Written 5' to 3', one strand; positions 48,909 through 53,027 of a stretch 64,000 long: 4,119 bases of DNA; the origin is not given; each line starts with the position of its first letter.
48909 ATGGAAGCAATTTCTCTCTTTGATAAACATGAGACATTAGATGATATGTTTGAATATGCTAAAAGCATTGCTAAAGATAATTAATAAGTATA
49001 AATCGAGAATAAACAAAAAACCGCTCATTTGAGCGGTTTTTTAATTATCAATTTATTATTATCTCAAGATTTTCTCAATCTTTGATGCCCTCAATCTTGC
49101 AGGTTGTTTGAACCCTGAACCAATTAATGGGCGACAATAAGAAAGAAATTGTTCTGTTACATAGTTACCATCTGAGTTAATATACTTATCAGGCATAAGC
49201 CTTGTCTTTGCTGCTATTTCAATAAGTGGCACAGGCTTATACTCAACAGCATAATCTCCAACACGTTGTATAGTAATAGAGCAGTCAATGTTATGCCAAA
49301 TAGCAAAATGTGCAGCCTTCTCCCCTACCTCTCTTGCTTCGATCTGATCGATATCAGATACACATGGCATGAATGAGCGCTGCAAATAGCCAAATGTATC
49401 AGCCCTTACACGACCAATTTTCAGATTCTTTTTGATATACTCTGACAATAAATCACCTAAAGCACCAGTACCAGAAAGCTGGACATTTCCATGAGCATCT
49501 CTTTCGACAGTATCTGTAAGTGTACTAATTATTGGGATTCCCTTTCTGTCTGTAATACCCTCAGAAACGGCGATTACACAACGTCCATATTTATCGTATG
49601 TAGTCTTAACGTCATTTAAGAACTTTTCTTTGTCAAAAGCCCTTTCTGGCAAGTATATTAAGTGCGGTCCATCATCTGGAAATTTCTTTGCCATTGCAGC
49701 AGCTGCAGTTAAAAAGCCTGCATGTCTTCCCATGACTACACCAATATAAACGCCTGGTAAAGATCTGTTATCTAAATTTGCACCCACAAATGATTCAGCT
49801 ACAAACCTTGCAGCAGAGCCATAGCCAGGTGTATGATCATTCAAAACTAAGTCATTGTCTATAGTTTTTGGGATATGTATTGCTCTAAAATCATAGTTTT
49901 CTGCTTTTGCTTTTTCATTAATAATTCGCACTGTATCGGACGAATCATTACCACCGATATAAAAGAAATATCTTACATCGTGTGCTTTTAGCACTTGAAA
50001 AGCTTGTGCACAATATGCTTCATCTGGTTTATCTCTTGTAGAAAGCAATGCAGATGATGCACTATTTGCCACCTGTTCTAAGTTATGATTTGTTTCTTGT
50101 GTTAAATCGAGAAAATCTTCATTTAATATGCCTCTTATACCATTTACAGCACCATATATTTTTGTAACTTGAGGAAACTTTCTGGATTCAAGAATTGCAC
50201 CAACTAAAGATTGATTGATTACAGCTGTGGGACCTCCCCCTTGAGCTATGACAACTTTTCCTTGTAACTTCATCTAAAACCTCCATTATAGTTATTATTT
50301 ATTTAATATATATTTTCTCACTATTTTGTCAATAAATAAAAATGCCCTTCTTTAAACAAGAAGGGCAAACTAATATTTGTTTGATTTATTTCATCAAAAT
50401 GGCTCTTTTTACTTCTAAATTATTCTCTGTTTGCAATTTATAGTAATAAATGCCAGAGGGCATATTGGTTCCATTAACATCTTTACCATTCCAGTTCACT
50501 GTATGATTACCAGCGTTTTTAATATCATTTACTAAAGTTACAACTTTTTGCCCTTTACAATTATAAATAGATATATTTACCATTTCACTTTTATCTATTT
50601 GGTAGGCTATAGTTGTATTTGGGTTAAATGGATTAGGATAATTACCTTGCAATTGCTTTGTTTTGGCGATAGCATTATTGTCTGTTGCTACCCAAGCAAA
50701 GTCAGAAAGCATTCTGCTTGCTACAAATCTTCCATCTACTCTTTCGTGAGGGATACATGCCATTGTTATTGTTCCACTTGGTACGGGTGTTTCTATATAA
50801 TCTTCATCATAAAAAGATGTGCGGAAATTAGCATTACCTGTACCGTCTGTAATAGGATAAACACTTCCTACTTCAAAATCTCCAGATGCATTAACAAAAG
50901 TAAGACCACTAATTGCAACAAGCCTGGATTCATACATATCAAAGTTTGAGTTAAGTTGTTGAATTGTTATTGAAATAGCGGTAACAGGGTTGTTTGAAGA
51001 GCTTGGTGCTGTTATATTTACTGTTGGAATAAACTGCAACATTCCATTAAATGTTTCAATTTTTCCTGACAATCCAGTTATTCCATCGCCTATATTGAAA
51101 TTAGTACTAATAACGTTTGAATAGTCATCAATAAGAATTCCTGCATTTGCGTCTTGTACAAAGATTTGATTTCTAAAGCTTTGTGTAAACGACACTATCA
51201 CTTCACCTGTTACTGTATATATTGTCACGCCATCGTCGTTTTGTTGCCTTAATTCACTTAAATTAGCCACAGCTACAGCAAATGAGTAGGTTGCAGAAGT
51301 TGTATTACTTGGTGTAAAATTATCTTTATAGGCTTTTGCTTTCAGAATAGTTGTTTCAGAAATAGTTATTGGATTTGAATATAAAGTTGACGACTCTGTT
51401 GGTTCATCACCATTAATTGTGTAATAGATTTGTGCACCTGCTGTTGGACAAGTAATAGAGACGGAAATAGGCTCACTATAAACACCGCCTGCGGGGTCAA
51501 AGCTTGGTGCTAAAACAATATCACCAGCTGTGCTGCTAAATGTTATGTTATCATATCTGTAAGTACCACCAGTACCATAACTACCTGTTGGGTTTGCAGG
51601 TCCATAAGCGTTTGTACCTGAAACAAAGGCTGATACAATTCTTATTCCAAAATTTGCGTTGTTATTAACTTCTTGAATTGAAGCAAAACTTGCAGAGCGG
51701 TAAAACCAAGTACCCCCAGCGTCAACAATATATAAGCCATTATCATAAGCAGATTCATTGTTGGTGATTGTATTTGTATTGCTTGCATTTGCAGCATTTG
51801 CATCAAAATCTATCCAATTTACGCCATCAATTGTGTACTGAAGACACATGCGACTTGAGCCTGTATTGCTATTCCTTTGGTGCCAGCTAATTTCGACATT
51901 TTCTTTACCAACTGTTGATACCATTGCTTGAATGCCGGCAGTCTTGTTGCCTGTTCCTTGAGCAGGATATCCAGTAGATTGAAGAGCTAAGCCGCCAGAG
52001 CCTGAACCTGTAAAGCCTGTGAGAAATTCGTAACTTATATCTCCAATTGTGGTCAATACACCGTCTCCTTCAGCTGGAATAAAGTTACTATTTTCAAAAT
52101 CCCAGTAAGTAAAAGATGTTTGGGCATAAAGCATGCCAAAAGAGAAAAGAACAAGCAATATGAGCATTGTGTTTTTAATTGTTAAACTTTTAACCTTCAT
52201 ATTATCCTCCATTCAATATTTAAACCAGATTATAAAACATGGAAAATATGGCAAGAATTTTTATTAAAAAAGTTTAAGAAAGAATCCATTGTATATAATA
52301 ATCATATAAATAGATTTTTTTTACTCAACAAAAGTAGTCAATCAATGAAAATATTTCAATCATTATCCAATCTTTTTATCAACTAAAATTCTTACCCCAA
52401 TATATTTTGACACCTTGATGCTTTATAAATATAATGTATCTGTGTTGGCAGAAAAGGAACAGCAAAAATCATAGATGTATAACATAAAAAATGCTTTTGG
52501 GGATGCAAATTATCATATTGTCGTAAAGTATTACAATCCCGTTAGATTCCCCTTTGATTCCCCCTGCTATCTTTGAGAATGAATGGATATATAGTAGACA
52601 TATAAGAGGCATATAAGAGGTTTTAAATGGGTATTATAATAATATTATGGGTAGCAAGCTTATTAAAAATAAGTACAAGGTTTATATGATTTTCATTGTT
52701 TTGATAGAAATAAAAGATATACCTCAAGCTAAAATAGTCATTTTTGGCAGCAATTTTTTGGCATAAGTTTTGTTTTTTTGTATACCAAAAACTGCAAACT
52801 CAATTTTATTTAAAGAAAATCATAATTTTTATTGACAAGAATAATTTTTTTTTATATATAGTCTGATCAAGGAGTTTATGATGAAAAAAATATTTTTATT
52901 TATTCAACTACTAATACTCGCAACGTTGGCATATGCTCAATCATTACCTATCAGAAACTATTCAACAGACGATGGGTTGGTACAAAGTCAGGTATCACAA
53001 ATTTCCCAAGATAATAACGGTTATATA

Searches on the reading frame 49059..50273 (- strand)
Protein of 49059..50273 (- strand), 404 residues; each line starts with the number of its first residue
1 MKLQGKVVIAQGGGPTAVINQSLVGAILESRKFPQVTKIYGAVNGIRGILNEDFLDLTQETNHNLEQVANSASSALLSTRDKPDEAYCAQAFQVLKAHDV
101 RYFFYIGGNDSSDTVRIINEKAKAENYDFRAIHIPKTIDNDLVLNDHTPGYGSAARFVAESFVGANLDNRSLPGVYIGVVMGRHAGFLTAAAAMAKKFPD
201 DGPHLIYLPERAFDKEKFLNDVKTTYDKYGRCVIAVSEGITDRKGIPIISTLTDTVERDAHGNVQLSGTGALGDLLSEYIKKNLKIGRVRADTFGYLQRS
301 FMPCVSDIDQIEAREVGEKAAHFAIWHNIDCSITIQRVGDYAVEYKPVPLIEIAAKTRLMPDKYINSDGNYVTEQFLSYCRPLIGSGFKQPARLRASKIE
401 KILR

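Call 15: search_protein_families(library=pfam, proteins=[window:49059-50273:-])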
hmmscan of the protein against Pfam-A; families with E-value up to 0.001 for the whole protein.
window:49059-50273:- (404 aa): 1 family
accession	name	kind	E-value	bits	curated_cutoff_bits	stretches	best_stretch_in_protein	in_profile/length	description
PF00365.25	PFK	-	2.2e-48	165.4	30.9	1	6-323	1-276/277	Phosphofructokinase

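Call 28: find_related_loci(query=window:49059-50273:-, collection=genome_contigs, flank=8000)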
Query window:49059-50273:- (404 aa) in genome_contigs; peptide patterns used: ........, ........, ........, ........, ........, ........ (x = any residue, [..] = any of these).
510 stretches matched a pattern; 432 encode a relative of the query (tblastn E <= 1e-3); the best 80 are kept; 80 distinct loci.
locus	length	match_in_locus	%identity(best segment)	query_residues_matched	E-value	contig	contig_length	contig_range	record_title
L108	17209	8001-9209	87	1-403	0e+0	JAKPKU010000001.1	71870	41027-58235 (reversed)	MAG: Candidatus Cloacimonadota bacterium isolate JPAS_maxbin.145 k141_5, whole genome shotgun sequence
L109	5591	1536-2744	79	1-403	0e+0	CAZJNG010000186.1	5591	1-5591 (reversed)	MAG TPA_asm: uncultured Candidatus Cloacimonadota bacterium isolate SRP241326_co2_295 genome assembly, contig: NODE_1678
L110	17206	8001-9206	74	1-403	0e+0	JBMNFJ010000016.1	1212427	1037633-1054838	MAG: Caldicoprobacterales bacterium isolate SBF912LR0HQ0095 contig_9667, whole genome shotgun sequence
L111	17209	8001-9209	74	1-403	0e+0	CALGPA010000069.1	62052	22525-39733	MAG TPA_asm: uncultured bacterium isolate SRR7299214_bin.141_CONCOCT_v1.1_MAG genome assembly, contig: ERZ782921.67, who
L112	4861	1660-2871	73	1-404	0e+0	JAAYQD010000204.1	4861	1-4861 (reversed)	MAG: Candidatus Cloacimonadota bacterium isolate AS22ysBPME_313 131260_AS22, whole genome shotgun sequence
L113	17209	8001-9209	73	1-403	0e+0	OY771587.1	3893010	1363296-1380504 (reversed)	MAG: Candidatus Cloacimonadales bacterium isolate 1252d336-4e06-4a70-9fd9-88bc0735b540 genome assembly, chromosome: 1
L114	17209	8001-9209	74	1-403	0e+0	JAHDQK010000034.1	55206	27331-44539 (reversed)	MAG: Candidatus Cloacimonadota bacterium isolate SM3-B16.2 k141_25563, whole genome shotgun sequence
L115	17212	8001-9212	73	1-404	0e+0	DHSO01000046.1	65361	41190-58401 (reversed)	MAG TPA_asm: Cloacimonetes bacterium UBA5284 UBA5284_contig_864, whole genome shotgun sequence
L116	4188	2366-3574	73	1-403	0e+0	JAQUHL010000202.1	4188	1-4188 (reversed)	MAG: Candidatus Cloacimonadota bacterium isolate STCSWMC_36 NODE_82284_length_4188_cov_2.181729_ST_CSWMC, whole genome s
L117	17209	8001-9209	74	1-403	0e+0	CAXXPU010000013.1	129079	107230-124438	MAG: Candidatus Cloacimonadales bacterium isolate 70def32f-3baa-4f69-a8d8-f7b86ee1cfd5 genome assembly, contig: contig_1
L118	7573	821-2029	73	1-403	0e+0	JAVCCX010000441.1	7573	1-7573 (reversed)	MAG: Candidatus Zophobacter franzmannii isolate MAG_3300035698_360 Ga0374944_358703, whole genome shotgun sequence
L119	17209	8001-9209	72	1-403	0e+0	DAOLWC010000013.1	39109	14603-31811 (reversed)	MAG TPA_asm: Candidatus Cloacimonadota bacterium isolate AMR_MDS_4563 NODE_1113_length_39109_cov_10.125672, whole genome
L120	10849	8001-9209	73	1-403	0e+0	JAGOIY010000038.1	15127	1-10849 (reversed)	MAG: Candidatus Cloacimonadota bacterium isolate Go_SlDig_bin_45 Go_SlDig_11465_length_15127_cov_68.146133, whole genome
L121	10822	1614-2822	73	1-404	0e+0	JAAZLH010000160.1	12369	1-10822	MAG: Candidatus Epulonipiscium sp. isolate AS23ysBPME_185 69690_AS23, whole genome shotgun sequence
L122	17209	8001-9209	74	1-403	0e+0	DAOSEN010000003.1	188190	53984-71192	MAG TPA_asm: Candidatus Cloacimonadota bacterium isolate AMR_MDS_1804 NODE_55_length_188190_cov_19.565169, whole genome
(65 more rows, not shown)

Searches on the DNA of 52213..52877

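Call 66: search_rna_families(source=window, start=52213, end=52877, threshold=evalue, max_evalue=5)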
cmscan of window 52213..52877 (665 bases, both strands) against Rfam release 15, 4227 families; matches with E-value up to 5: 1.
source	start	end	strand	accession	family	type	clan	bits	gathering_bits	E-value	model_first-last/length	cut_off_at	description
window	52687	52797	-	RF01436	S_pombe_snR33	Gene; snRNA; snoRNA; HACA-box;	CL00027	17.7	80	3.6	1-145/145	no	small nucleolar RNA snR33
